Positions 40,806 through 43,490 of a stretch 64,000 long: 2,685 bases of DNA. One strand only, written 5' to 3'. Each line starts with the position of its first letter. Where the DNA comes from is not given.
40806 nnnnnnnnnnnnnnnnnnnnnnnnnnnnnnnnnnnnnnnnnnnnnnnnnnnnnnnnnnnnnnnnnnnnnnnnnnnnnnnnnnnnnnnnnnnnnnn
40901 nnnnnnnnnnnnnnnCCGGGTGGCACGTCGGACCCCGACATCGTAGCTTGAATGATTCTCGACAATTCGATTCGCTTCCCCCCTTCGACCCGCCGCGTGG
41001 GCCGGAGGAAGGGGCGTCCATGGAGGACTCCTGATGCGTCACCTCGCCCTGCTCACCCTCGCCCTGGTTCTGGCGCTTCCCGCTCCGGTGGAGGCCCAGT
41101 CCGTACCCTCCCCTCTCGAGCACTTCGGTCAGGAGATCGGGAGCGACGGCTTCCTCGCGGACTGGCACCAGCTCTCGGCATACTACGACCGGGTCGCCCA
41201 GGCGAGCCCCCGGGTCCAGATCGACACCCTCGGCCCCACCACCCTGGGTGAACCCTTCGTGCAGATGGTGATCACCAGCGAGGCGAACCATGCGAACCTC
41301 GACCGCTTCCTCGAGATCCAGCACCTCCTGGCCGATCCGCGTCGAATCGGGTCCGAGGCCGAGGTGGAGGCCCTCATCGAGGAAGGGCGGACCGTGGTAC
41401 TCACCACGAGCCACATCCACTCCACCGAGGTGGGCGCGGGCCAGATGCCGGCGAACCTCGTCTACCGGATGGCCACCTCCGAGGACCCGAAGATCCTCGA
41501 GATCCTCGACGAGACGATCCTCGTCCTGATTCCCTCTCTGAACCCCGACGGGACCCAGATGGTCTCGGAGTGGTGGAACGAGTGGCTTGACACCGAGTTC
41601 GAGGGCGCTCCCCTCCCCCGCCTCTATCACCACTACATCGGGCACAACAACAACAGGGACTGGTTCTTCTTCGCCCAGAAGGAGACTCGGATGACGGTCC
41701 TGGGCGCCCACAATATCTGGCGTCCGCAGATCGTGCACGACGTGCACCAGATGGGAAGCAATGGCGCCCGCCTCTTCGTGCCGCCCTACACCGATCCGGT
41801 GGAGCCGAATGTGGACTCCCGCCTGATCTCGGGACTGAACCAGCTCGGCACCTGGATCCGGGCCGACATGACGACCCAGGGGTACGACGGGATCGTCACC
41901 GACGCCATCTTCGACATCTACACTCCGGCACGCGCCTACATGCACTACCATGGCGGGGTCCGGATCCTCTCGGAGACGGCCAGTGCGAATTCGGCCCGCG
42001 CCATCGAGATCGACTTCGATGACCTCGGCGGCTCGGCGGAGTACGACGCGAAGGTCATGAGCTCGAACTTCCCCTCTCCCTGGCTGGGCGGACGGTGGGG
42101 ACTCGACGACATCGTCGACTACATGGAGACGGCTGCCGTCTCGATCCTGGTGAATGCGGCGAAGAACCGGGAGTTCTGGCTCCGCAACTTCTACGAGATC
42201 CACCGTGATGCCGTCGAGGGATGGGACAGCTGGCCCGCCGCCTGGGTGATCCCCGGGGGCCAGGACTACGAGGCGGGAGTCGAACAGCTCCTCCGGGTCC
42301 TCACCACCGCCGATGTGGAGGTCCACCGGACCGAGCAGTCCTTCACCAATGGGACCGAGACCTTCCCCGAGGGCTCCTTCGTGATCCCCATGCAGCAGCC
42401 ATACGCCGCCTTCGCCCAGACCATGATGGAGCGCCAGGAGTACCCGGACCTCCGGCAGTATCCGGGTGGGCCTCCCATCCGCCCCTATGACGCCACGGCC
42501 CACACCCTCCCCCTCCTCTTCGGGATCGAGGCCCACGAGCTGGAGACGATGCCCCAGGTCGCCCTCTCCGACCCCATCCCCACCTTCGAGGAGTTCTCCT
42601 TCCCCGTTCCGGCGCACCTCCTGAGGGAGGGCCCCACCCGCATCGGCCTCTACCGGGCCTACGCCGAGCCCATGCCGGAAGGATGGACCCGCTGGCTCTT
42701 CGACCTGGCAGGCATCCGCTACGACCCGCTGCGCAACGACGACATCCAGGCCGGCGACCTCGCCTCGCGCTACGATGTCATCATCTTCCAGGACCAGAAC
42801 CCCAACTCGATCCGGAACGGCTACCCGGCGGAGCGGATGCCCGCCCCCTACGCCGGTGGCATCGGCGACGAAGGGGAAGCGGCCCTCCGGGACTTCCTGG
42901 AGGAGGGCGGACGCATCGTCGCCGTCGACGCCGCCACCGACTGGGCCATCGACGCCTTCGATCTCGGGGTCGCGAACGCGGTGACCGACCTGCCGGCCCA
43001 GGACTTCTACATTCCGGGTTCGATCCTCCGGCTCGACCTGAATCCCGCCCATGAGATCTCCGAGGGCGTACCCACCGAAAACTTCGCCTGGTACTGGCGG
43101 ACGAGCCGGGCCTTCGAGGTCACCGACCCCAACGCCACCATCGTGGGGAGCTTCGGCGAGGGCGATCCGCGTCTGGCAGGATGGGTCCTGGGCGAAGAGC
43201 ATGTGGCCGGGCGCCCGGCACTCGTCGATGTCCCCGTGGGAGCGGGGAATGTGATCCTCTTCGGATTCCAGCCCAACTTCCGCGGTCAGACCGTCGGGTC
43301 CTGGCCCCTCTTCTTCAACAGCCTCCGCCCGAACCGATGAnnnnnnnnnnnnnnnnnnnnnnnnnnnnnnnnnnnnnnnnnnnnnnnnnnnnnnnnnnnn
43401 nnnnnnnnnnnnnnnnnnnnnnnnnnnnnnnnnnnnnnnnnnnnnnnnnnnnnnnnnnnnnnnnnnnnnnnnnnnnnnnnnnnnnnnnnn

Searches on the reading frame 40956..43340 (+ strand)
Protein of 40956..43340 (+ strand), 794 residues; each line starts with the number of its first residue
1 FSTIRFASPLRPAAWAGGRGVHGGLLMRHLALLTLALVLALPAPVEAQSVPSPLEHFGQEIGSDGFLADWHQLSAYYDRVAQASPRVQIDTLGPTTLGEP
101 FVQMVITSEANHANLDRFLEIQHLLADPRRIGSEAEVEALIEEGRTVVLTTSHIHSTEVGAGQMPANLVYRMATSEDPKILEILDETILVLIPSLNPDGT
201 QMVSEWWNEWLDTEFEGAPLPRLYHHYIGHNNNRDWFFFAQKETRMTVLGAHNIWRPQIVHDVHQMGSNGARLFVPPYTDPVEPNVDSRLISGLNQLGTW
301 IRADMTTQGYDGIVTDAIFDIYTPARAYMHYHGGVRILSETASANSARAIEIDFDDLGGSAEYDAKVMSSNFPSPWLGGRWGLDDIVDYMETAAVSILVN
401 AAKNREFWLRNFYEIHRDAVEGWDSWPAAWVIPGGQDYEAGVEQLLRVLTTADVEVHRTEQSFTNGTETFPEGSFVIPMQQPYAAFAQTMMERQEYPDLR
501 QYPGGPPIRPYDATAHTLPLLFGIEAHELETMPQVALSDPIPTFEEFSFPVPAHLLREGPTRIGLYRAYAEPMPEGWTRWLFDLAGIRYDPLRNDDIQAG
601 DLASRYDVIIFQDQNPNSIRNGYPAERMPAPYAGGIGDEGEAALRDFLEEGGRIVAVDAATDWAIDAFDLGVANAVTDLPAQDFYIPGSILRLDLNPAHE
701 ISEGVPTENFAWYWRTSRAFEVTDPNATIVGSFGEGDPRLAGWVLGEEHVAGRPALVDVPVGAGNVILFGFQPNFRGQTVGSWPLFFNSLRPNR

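Call 8: search_protein_families(library=pfam, proteins=[window:40956-43340:+], max_evalue=0.001)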
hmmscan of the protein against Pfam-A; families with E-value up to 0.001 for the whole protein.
window:40956-43340:+ (794 aa): 1 family
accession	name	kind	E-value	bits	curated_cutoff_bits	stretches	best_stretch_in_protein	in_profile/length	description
PF00246.29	Peptidase_M14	-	7e-12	46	21.6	1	75-238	3-135/286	Zinc carboxypeptidase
